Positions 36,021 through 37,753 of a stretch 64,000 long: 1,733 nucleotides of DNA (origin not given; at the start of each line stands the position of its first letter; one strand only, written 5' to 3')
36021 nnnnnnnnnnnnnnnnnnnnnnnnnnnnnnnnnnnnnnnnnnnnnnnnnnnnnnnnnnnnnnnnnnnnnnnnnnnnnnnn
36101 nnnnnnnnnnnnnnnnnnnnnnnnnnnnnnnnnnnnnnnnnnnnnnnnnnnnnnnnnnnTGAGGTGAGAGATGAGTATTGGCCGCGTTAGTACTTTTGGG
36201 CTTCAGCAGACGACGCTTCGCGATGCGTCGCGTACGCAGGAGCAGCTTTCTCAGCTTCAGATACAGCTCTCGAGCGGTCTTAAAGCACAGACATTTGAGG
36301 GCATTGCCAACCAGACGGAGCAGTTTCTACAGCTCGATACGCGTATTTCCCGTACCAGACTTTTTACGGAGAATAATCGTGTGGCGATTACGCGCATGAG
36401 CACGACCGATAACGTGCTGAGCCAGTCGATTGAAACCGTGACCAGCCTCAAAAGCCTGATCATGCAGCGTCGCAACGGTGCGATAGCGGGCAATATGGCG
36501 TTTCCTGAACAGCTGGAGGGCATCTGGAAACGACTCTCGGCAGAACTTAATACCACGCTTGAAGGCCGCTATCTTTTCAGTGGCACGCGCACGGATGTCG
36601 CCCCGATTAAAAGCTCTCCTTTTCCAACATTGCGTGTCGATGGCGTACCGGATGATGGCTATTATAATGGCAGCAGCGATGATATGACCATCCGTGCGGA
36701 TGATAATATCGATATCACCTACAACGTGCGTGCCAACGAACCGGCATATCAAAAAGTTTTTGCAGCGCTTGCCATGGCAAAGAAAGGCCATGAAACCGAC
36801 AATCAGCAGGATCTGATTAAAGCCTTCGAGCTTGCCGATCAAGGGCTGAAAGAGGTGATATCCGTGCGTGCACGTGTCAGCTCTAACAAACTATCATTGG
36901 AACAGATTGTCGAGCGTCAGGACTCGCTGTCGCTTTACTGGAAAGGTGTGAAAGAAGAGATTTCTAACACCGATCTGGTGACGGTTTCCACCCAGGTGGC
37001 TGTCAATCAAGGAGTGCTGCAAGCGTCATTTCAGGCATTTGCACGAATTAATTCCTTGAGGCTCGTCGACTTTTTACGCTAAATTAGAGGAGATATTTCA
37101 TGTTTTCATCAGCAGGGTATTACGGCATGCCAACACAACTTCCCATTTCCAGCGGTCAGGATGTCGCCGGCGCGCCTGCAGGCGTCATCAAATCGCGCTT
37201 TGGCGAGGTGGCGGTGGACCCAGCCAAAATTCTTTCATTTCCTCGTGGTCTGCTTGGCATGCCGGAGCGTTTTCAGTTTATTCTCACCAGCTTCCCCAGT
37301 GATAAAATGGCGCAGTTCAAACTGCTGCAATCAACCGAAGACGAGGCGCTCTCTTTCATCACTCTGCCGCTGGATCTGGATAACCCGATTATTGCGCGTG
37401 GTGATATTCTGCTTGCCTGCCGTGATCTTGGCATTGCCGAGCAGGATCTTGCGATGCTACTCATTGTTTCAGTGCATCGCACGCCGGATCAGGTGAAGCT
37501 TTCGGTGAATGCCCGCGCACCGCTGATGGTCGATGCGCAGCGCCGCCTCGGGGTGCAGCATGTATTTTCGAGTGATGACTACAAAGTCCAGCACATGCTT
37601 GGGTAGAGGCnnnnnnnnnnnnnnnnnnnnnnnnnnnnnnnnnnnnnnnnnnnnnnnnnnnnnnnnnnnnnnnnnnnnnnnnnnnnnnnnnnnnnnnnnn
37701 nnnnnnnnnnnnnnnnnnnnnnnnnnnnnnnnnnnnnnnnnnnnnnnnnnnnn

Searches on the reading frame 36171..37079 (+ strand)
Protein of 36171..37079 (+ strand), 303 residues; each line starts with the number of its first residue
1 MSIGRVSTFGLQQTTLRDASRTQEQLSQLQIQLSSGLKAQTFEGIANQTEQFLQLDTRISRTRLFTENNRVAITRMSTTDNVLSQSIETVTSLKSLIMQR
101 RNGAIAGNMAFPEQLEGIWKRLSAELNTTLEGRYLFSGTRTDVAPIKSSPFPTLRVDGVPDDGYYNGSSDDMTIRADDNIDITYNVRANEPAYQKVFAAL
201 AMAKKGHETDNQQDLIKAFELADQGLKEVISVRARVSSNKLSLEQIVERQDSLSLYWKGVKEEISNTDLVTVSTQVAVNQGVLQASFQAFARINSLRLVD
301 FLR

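Call 5: search_protein_families(library=pfam, proteins=[window:36171-37079:+], max_evalue=0.01)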
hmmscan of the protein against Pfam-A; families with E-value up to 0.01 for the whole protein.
window:36171-37079:+ (303 aa): 1 family
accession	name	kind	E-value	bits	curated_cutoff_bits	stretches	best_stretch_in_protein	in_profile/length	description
PF00669.25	Flagellin_N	-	1.5e-12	48.2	26.6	1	6-141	1-139/139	Bacterial flagellin N-terminal helical region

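Call 6: search_protein_families(library=ncbifam, proteins=[window:36171-37079:+], max_evalue=0.01)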
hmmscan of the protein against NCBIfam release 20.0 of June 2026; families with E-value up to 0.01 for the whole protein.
window:36171-37079:+ (303 aa): 9 families
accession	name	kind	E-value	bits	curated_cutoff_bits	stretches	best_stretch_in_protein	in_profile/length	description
NF006489.0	PRK08913.1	equivalog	5.3e-42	144.3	217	1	3-302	2-302/303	flagellin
TIGR02550.1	flagell_flgL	equivalog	4.5e-34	118.4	127.2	2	5-184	1-174/387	flagellar hook-associated protein FlgL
NF004669.0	PRK06008.1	equivalog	5.9e-20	71.9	230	2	1-149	1-148/348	flagellar hook-associated family protein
NF006265.0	PRK08412.1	equivalog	2.1e-17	62.6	749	2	8-188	5-174/827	flagellar hook-associated protein FlgL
NF005187.0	PRK06663.1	equivalog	3.1e-13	49.3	337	2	4-147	2-148/419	flagellar hook-associated protein 3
NF009361.0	PRK12717.1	equivalog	1.5e-12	46.9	407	2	204-300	423-522/524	flagellar hook-associated protein 3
NF005980.0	PRK08073.1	equivalog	3.2e-12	46.3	291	1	5-301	2-286/287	flagellar hook-associated protein 3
NF011282.0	PRK14692.1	equivalog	1.5e-10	40.1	878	1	14-187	11-173/749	flagellar hook-associated protein FlgL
NF009444.0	PRK12802.1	equivalog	0.0015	18.2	332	0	14-109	13-108/282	flagellin domain-containing protein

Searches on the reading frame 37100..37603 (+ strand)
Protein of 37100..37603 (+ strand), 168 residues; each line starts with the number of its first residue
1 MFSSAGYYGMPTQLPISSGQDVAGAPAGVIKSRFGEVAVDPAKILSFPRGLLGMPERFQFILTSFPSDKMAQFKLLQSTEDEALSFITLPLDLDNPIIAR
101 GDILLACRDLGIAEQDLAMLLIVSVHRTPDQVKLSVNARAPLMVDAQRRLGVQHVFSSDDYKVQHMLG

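Call 5: search_protein_families(library=pfam, proteins=[window:37100-37603:+], max_evalue=0.01)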
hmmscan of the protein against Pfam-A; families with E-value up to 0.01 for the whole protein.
window:37100-37603:+ (168 aa): 1 family
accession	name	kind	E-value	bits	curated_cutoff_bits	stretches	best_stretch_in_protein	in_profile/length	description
PF02623.20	FliW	-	8.7e-16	58.3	25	1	46-167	2-122/122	FliW protein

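Call 6: search_protein_families(library=ncbifam, proteins=[window:37100-37603:+], max_evalue=0.01)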
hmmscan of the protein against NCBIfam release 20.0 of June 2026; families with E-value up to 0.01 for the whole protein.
window:37100-37603:+ (168 aa): 6 families
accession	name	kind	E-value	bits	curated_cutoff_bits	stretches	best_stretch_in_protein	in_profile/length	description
NF009799.0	PRK13285.2-2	equivalog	1.5e-17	63.7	165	1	30-167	4-137/150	flagellar assembly protein FliW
NF009801.0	PRK13285.2-4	equivalog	6.5e-17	61.4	223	1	30-167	4-137/152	flagellar assembly protein FliW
NF009793.2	PRK13285.1-1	equivalog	3.9e-15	55.7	130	1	35-167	1-131/132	flagellar assembly protein FliW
NF009798.0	PRK13285.2-1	equivalog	5.2e-14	52.3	208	1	31-167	4-139/159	flagellar assembly protein FliW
NF009792.0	PRK13284.1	equivalog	8.7e-13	48.4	171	1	32-157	6-134/146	flagellar assembly protein FliW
NF009800.0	PRK13285.2-3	equivalog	6e-09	35.9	226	1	34-166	8-136/149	flagellar assembly protein FliW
